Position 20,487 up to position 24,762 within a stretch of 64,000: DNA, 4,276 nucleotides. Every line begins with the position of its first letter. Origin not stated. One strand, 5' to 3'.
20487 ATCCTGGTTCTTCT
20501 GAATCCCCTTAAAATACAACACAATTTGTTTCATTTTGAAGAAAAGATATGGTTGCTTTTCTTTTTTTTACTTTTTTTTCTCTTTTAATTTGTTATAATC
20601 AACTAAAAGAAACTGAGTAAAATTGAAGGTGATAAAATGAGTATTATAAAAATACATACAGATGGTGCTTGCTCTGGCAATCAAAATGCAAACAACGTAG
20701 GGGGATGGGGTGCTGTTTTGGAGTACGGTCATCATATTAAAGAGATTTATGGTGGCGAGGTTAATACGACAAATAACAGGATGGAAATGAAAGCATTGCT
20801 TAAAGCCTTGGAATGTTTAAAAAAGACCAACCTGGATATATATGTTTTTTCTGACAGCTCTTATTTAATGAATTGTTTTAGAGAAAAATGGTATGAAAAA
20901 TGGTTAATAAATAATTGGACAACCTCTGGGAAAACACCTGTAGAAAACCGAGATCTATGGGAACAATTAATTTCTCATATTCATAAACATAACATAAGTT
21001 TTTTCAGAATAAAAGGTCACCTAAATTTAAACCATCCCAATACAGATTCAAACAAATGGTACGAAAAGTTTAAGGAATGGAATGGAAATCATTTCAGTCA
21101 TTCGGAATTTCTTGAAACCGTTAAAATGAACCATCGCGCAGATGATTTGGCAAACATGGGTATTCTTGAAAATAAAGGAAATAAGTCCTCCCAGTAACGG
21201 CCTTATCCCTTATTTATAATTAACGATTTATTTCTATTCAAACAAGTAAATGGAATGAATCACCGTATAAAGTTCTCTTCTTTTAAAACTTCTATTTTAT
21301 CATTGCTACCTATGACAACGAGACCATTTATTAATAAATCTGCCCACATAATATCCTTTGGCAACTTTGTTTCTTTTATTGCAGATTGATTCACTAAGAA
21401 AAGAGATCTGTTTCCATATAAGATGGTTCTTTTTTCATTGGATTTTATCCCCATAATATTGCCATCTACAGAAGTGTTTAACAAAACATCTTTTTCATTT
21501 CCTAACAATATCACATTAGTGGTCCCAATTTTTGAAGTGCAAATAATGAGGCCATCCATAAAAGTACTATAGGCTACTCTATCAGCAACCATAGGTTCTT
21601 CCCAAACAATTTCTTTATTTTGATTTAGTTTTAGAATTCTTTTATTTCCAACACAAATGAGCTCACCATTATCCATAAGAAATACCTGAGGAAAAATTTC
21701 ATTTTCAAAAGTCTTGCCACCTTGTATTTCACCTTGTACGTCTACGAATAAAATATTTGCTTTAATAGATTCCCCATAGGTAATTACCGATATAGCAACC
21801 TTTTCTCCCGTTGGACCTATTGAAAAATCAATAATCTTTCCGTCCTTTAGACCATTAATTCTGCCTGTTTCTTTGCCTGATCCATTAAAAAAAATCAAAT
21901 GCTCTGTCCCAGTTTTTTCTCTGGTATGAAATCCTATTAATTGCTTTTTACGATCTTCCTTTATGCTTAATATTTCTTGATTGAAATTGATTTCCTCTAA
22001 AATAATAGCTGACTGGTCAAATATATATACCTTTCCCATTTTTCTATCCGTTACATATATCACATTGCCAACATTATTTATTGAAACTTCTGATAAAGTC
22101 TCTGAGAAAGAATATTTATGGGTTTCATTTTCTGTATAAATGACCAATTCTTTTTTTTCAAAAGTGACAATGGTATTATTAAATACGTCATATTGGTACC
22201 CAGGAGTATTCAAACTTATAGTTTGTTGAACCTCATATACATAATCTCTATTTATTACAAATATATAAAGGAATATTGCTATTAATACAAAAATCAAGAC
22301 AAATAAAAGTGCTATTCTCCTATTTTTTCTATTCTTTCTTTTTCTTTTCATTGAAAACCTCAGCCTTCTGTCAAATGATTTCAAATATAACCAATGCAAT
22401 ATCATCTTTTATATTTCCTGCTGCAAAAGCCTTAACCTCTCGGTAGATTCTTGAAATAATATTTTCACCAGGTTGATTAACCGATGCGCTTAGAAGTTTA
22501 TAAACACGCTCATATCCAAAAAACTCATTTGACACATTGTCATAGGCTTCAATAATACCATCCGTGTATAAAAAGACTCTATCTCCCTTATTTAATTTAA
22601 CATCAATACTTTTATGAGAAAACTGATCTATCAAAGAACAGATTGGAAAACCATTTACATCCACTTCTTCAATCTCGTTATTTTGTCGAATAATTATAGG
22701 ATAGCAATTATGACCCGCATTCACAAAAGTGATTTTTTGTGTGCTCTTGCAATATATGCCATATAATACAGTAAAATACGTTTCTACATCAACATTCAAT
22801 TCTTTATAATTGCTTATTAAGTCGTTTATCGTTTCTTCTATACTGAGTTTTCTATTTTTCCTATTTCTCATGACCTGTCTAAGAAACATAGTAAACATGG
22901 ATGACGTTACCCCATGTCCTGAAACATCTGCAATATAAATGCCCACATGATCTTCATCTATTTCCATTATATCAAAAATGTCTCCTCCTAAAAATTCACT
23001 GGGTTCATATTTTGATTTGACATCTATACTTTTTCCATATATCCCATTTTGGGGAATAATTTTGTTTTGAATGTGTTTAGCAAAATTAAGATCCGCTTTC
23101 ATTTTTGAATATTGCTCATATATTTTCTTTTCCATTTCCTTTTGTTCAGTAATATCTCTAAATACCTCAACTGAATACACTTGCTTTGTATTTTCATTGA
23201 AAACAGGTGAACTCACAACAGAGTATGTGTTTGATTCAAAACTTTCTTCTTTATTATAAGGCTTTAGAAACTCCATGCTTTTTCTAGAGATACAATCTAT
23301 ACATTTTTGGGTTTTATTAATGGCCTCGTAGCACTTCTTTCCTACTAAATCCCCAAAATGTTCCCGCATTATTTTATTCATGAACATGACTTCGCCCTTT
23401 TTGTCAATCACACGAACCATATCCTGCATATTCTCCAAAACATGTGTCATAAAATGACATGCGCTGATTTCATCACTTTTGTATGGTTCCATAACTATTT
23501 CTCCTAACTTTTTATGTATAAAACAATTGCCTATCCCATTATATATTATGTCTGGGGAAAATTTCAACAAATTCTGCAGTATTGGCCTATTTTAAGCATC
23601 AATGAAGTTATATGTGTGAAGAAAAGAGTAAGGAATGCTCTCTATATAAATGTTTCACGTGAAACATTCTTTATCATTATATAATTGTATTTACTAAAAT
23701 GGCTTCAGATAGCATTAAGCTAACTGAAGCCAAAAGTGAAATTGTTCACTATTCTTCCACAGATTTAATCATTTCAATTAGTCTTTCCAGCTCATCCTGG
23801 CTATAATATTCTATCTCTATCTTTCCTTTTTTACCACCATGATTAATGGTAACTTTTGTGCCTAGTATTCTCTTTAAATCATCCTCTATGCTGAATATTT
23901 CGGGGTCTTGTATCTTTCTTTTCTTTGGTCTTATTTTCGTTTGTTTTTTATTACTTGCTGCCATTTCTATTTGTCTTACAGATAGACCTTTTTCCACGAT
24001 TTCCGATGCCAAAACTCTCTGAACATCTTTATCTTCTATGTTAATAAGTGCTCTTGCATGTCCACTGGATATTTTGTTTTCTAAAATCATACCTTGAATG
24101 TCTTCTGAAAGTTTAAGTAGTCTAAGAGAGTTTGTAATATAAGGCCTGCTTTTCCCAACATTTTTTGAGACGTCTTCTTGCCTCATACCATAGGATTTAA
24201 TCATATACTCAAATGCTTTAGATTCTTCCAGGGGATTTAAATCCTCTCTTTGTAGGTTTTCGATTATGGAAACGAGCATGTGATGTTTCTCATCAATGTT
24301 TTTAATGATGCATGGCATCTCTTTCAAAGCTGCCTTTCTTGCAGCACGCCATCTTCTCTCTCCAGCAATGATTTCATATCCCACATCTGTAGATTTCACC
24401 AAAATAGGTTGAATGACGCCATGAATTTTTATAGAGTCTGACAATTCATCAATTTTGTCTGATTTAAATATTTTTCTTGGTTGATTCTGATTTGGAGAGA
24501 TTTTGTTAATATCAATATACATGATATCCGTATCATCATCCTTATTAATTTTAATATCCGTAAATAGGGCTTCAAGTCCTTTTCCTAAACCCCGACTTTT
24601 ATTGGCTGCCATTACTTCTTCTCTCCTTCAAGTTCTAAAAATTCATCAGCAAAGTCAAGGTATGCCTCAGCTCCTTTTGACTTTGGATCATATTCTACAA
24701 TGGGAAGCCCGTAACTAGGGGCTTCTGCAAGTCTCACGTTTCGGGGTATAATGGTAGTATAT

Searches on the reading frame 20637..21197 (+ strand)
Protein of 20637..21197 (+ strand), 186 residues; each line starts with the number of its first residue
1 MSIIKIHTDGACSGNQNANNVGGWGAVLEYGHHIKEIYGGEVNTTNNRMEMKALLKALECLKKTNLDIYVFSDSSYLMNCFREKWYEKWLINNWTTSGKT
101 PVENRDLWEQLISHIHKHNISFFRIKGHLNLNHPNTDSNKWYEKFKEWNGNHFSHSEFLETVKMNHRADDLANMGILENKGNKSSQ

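Call 55: search_protein_families(library=pfam, proteins=[window:20637-21197:+], max_evalue=0.00001)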
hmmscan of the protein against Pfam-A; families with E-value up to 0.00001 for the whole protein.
window:20637-21197:+ (186 aa): 1 family
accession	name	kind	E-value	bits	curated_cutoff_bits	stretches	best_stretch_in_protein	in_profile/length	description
PF00075.30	RNase_H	-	1.3e-28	100.4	25.8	1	4-135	4-129/141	RNase H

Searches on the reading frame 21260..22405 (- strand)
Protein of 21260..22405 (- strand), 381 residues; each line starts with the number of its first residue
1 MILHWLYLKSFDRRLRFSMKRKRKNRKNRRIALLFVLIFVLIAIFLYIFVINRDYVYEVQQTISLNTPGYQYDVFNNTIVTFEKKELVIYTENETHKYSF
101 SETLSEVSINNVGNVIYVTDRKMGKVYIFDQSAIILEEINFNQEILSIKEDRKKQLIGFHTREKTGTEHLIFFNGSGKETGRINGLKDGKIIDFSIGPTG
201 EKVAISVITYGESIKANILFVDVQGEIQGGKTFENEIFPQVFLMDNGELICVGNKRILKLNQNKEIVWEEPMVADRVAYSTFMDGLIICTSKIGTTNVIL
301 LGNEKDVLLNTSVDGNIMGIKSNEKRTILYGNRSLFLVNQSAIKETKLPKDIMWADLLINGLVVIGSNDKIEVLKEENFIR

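Call 55: search_protein_families(library=pfam, proteins=[window:21260-22405:-], max_evalue=0.00001)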
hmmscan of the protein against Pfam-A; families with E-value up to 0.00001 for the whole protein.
window:21260-22405:- (381 aa): 1 family
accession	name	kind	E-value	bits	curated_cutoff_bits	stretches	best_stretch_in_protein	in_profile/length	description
PF18975.6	DUF5711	-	8.2e-21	75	26.3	1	57-345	8-310/344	Family of unknown function (DUF5711)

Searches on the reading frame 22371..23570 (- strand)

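Call 55: search_protein_families(library=pfam, proteins=[window:22371-23570:-], max_evalue=0.00001)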
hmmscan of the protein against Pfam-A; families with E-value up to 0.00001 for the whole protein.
window:22371-23570:- (399 aa): 2 families
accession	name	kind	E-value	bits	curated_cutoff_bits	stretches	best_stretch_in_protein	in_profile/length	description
PF07228.17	SpoIIE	-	2.3e-39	135.8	25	1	205-397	1-190/192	Stage II sporulation protein E (SpoIIE)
PF08448.16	PAS_4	-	8.1e-07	29.7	23.1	1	45-144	1-109/110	PAS fold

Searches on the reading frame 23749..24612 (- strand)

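Call 57: search_protein_families(library=pfam, proteins=[window:23749-24612:-], max_evalue=0.00001)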
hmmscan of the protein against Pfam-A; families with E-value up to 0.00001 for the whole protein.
window:23749-24612:- (287 aa): 3 families
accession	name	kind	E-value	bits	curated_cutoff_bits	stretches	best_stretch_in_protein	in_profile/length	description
PF17762.8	HTH_ParB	-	5.1e-35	120.1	22.6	1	123-223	1-101/102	ParB HTH domain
PF02195.25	ParB_N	-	1.3e-33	115.3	26.3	1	30-121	3-95/95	ParB N-terminal domain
PF23552.2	ParB_C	-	2.3e-13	49.8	23.8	1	235-283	1-50/50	ParB dimerisation domain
